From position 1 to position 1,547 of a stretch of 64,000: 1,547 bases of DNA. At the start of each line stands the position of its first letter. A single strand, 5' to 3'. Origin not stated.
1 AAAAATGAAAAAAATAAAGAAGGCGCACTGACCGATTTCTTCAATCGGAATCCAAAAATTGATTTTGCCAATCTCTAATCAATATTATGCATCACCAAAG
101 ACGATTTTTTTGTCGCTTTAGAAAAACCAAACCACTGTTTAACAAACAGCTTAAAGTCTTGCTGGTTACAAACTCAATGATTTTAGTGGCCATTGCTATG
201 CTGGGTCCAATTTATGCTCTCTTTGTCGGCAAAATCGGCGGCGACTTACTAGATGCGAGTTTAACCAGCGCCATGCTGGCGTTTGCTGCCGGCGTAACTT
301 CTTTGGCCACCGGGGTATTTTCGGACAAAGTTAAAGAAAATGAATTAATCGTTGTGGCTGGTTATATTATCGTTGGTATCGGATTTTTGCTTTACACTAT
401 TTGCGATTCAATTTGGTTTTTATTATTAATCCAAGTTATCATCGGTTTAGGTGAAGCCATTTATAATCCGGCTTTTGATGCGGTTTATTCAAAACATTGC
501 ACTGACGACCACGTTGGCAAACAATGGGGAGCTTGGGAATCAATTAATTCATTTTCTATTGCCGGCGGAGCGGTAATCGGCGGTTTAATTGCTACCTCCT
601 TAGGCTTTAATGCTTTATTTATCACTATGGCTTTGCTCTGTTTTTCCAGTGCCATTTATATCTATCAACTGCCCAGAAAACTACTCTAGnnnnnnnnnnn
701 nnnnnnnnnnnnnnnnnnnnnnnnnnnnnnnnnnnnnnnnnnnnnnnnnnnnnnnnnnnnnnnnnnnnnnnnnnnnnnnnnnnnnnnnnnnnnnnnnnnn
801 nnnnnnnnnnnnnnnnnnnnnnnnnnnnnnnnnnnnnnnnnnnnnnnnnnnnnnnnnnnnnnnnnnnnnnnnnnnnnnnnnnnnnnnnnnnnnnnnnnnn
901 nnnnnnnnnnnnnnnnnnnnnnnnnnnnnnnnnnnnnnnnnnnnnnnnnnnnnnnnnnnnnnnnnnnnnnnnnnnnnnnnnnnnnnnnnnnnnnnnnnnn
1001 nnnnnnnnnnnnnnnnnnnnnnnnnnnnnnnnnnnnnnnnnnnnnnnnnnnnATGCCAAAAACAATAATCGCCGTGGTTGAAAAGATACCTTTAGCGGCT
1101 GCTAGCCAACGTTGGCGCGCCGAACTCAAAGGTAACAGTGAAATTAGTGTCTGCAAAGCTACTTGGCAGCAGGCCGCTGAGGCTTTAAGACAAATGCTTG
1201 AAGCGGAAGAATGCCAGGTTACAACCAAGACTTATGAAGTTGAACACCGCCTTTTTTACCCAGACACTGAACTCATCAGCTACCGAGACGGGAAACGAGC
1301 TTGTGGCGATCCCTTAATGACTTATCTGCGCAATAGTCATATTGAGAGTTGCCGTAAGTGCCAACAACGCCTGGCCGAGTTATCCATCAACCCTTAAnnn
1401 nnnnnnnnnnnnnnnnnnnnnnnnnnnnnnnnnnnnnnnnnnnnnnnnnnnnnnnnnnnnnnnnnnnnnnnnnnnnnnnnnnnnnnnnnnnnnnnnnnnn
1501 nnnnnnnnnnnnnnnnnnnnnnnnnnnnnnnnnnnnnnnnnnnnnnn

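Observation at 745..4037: T-box riboswitch controlling a small unknown ORF, followed by stand-alone trpB2 and trpS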

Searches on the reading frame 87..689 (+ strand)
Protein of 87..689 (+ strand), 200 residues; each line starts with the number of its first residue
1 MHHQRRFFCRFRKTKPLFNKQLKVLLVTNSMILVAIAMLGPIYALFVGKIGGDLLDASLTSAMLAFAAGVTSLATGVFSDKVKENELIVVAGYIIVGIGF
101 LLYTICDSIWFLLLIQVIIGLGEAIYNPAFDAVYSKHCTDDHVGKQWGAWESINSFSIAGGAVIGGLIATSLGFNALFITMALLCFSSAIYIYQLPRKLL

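Call 7: search_protein_families(library=pfam, proteins=[window:87-689:+], max_evalue=0.1)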
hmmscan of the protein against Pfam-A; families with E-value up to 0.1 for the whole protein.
window:87-689:+ (200 aa): 4 families
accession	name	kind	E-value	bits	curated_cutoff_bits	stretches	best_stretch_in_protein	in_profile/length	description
PF07690.21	MFS_1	-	2.7e-21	76.3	33.4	1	26-193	2-172/347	Major Facilitator Superfamily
PF05977.19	MFS_3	-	0.00014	20.9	27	1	71-190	61-183/524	Transmembrane secretion effector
PF07155.17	ECF-ribofla_trS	-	0.0019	18.6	26.7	1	27-115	38-134/172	ECF-type riboflavin transporter, S component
PF05978.22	UNC-93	-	0.0022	17.7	22.9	1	64-175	17-135/379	Ion channel regulatory protein UNC-93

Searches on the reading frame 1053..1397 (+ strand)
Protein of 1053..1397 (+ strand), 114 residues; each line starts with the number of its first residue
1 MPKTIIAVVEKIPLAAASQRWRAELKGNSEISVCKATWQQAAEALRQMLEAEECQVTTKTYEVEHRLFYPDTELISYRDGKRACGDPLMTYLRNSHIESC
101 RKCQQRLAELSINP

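Call 7: search_protein_families(library=pfam, proteins=[window:1053-1397:+], max_evalue=0.1)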
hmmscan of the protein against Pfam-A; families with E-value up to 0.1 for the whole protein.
window:1053-1397:+ (114 aa): 0 families

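Call 8: search_protein_families(library=ncbifam, proteins=[window:1053-1397:+], max_evalue=0.1)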
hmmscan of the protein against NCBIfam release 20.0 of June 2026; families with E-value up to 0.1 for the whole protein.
window:1053-1397:+ (114 aa): 0 families

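Call 10: find_homologous_proteins(query=window:1053-1397:+, max_evalue=0.01)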
Query window:1053-1397:+ (114 aa): 1 proteins with E <= 0.01 among 20 candidates.
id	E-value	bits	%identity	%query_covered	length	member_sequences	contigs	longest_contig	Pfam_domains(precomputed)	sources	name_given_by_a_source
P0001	4.6e-70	250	100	100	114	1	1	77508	-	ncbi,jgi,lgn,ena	ncbi:MAG: hypothetical protein WC508_03045 [Patescibacteria group bacterium]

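Call 11: find_encoding_contigs(protein=window:1053-1397:+, flank=6000, max_places=6)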
Protein window:1053-1397:+ (114 aa): 2 contigs read that carry it; 2 places shown.
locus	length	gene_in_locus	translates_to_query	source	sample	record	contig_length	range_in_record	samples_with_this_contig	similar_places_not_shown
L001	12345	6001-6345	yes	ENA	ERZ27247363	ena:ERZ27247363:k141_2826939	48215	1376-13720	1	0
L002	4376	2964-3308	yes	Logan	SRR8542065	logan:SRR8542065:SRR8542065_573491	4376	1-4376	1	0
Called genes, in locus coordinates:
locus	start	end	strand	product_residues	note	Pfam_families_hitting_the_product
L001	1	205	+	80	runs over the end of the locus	PF03840:SecG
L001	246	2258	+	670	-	PF00496:SBP_bac_5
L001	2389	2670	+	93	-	-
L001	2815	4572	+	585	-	PF12706:Lactamase_B_2, PF00753:Lactamase_B, PF22505:RNase_J_b_CASP, PF17770:RNase_J_C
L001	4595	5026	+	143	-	PF00293:NUDIX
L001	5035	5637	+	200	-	PF07690:MFS_1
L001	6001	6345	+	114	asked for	-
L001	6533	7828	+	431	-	PF00291:PALP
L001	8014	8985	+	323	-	PF00579:tRNA-synt_1b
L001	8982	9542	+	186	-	PF13649:Methyltransf_25 (weak)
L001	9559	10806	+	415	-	PF02812:ELFV_dehydrog_N, PF00208:ELFV_dehydrog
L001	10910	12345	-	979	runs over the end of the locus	-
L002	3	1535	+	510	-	?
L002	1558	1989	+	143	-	PF00293:NUDIX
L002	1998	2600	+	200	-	PF07690:MFS_1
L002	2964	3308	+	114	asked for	-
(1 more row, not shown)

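Call 22: search_protein_representatives(protein=window:1053-1397:+)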
Query: 114 residues. Proteins with E-value up to 0.001 (for the whole library): 5; up to 1e-10: 5; up to 1e-30: 1. The best 5 are listed.
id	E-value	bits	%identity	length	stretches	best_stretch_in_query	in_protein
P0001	1.5e-70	250.3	100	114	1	1-114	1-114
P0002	1.2e-18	83.3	47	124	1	14-111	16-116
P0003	5.6e-14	68.3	41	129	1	2-110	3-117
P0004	4.7e-13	65.3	34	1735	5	49-95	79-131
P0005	1.2e-11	60.8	60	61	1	59-110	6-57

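Call 26: find_encoding_contigs(protein=P0002, flank=4000, max_places=4)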
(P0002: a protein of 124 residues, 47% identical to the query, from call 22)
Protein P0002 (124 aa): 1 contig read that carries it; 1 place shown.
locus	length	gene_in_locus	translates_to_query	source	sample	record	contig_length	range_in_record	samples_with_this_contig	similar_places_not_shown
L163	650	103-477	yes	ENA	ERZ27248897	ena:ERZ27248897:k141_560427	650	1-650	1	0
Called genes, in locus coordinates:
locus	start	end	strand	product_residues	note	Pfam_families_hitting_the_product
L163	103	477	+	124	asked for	-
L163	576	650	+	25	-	?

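Call 27: find_encoding_contigs(protein=P0003, flank=4000, max_places=4)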
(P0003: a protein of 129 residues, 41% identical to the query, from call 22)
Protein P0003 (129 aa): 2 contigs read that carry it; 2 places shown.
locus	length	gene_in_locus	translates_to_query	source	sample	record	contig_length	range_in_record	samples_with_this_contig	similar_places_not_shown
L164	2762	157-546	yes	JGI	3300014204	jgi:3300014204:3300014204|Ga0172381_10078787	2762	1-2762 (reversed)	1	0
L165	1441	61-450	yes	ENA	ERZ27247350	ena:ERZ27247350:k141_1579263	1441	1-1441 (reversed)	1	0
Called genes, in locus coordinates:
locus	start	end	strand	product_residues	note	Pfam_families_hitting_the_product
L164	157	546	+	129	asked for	-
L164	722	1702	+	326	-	PF00579:tRNA-synt_1b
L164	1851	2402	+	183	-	PF06325:PrmA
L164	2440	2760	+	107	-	?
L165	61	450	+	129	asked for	-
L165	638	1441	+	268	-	?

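Call 28: find_encoding_contigs(protein=P0005, flank=4000, max_places=4)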
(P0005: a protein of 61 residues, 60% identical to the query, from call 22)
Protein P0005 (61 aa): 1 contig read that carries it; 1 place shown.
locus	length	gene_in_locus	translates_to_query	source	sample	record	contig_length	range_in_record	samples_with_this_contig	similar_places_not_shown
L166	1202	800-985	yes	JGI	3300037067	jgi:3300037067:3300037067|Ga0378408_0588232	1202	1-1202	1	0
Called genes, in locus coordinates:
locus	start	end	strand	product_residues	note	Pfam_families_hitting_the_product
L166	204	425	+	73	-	-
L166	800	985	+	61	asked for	-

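Call 36: find_homologous_proteins(query=A1, max_evalue=0.01)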
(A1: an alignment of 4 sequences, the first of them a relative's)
Query A1 (4 sequences) (114 aa, profile of the alignment): 5 proteins with E <= 0.01 among 862 candidates.
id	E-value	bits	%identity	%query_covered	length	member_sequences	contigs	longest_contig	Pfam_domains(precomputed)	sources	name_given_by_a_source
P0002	3.8e-57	209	48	80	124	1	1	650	-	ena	-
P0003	9.4e-54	198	38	96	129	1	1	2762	-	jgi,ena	-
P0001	2.0e-52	194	100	100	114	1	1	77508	-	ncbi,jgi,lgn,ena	ncbi:MAG: hypothetical protein WC508_03045 [Patescibacteria group bacterium]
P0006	9.9e-36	140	40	81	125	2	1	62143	-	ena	-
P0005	8.4e-23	98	60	46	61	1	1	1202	-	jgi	jgi:hypothetical protein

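Call 37: search_protein_families(library=pfam, alignment_id=A1, max_evalue=10)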
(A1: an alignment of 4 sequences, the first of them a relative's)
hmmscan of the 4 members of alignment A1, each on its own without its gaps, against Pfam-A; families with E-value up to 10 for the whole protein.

A. member 1, P0001 (114 aa): 0 families

B. families by the number of members that match (of 4 scanned): 6 families
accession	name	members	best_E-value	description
PF13901.12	RH_dom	2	0.0095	Rubicon Homology Domain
PF05077.17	DUF678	1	0.054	Protein of unknown function (DUF678)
PF09954.14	DUF2188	1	0.059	Uncharacterized protein conserved in bacteria (DUF2188)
PF22910.1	EDR4-like_1st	1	0.094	Enhanced disease resistance 4-like, N-terminal domain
PF18414.7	zf_C2H2_10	1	0.23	C2H2 type zinc-finger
PF14559.12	TPR_19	1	0.57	Tetratricopeptide repeat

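Call 38: find_encoding_contigs(protein=P0006, flank=5000, max_places=4)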
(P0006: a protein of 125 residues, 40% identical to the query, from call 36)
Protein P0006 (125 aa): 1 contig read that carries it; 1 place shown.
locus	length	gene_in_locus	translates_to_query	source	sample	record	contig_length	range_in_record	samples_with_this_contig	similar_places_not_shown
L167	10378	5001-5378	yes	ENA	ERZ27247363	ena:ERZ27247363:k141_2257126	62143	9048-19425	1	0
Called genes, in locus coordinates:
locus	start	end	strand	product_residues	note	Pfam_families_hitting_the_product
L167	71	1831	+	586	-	PF00753:Lactamase_B, PF12706:Lactamase_B_2, PF22505:RNase_J_b_CASP, PF17770:RNase_J_C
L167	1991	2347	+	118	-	-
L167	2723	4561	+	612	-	PF00437:T2SSE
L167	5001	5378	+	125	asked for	-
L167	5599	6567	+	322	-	PF00579:tRNA-synt_1b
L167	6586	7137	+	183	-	PF06325:PrmA (weak), PF13489:Methyltransf_23 (weak), PF13649:Methyltransf_25 (weak)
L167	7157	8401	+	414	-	PF02812:ELFV_dehydrog_N, PF00208:ELFV_dehydrog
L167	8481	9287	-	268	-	PF01177:Asp_Glu_race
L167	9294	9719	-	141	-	PF00856:SET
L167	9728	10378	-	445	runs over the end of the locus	PF02878:PGM_PMM_I, PF02879:PGM_PMM_II, PF02880:PGM_PMM_III, PF00408:PGM_PMM_IV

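Call 47: predict_structure(alignment_id=A2)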
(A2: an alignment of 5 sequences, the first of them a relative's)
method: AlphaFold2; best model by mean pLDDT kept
length: 114 residues; sequences in the alignment: 5
mean_pLDDT: 89.2   pTM: 0.52
mean pLDDT of the five models: 89.2, 88.2, 67.0, 63.7, 60.2
residues with pLDDT >= 90: 75; 70-90: 33; 50-70: 6; < 50: 0
segments of 3 or more residues with pLDDT < 50: none
pLDDT, mean of each block of 10 residues (from residue 1): 82 90 92 94 93 84 79 93 90 94 94 81
secondary structure, 60 per line:
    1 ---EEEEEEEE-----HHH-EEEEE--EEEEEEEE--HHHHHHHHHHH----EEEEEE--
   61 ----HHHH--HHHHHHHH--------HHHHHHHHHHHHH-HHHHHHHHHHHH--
elements in order: E4-11 E21-25 E28-35 H38-48 E53-58 H65-68 H71-78 H87-99 H101-112

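Call 52: fold_search(model_id=the predicted structure, library=pdb)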
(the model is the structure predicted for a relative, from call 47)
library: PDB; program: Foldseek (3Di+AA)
matches with E <= 10: 146; with E <= 0.001: 0
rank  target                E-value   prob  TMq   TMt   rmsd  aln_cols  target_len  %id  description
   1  6et1_B                4.7e-01  0.12  0.22  0.11  14.4        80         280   19  Crystal structure of PqsBC from Pseudomonas aeruginosa (crystal form 2) (released 2018-07-04)
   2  7o24_C                5.1e-01  0.07  0.21  0.17  14.4       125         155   11  Structure of the foamy viral protease-reverse transcriptase in complex with dsDNA. (released 2021-06-30)
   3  6et3_D                6.2e-01  0.10  0.21  0.11  14.4        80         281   19  Crystal structure of PqsBC (C129S) mutant from Pseudomonas aeruginosa (crystal form 4) (released 2018-07-04)
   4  2dsy_C                6.6e-01  0.54  0.32  0.46  15.3        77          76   13  Crystal structure of TTHA0281 from thermus thermophilus HB8 (released 2007-03-27)
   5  8qby_Q                6.6e-01  0.15  0.25  0.27   8.7        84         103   11  Respiratory complex I from Paracoccus denitrificans in MSP2N2 nanodiscs (released 2024-09-11)
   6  6et3_B                7.1e-01  0.10  0.22  0.11  14.7        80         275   18  Crystal structure of PqsBC (C129S) mutant from Pseudomonas aeruginosa (crystal form 4) (released 2018-07-04)
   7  7nky_Q                7.6e-01  0.09  0.24  0.10  11.8        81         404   15  RNA Polymerase II-Spt4/5-nucleosome-FACT structure (released 2021-07-07)
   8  5umu_B                9.2e-01  0.08  0.24  0.13  12.7        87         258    9  Crystal structure of the middle double PH domain of human FACT complex subunit SPT16 (released 2018-01-31)
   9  4z2m_B                1.1e+00  0.08  0.24  0.13  12.0        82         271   10  Crystal structure of human SPT16 Mid-AID/H3-H4 tetramer FACT Histone complex (released 2016-03-09)
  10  4z2n                  1.3e+00  0.08  0.26  0.13  12.1        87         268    7  Crystal structure of human FACT SPT16 middle domain (released 2016-03-09)
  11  4kho_B                1.3e+00  0.08  0.23  0.13  12.4        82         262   10  Structure of the FACT complex Subunit Spt16M (released 2013-05-29)
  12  8yjf_A                1.3e+00  0.06  0.24  0.12  14.2       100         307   12  Structure of human SPT16 MD-CTD and MCM2 HBD chaperoning a histone H3-H4 tetramer and an H2A-H2B dimer (released 2024-03-20)
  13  5umu_A                1.5e+00  0.07  0.23  0.13  13.0        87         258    8  Crystal structure of the middle double PH domain of human FACT complex subunit SPT16 (released 2018-01-31)
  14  5dwz_E                1.6e+00  0.06  0.21  0.10  14.3        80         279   19  Structural and functional characterization of PqsBC, a condensing enzyme in the biosynthesis of the Pseudomonas aerugi (released 2016-02-03)
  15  2dsy_B                1.7e+00  0.20  0.30  0.41  15.5        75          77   11  Crystal structure of TTHA0281 from thermus thermophilus HB8 (released 2007-03-27)
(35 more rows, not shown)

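Call 58: search_solved_structures(query=A2, max_evalue=10, show_alignments=2)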
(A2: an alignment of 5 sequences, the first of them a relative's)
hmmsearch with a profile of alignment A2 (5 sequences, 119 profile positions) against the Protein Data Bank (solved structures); distinct sequences matched with E-value up to 10: 3.
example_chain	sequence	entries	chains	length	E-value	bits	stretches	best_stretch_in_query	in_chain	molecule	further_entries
6k5s_A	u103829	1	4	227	0.15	15.2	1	68-114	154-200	Telomeric DNA-binding factor trf1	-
5wuq_C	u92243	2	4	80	0.72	13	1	92-112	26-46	Anti-sigma-W factor RsiW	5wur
9hn3_A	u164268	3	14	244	1.4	12.1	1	65-117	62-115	Phosphomannomutase 2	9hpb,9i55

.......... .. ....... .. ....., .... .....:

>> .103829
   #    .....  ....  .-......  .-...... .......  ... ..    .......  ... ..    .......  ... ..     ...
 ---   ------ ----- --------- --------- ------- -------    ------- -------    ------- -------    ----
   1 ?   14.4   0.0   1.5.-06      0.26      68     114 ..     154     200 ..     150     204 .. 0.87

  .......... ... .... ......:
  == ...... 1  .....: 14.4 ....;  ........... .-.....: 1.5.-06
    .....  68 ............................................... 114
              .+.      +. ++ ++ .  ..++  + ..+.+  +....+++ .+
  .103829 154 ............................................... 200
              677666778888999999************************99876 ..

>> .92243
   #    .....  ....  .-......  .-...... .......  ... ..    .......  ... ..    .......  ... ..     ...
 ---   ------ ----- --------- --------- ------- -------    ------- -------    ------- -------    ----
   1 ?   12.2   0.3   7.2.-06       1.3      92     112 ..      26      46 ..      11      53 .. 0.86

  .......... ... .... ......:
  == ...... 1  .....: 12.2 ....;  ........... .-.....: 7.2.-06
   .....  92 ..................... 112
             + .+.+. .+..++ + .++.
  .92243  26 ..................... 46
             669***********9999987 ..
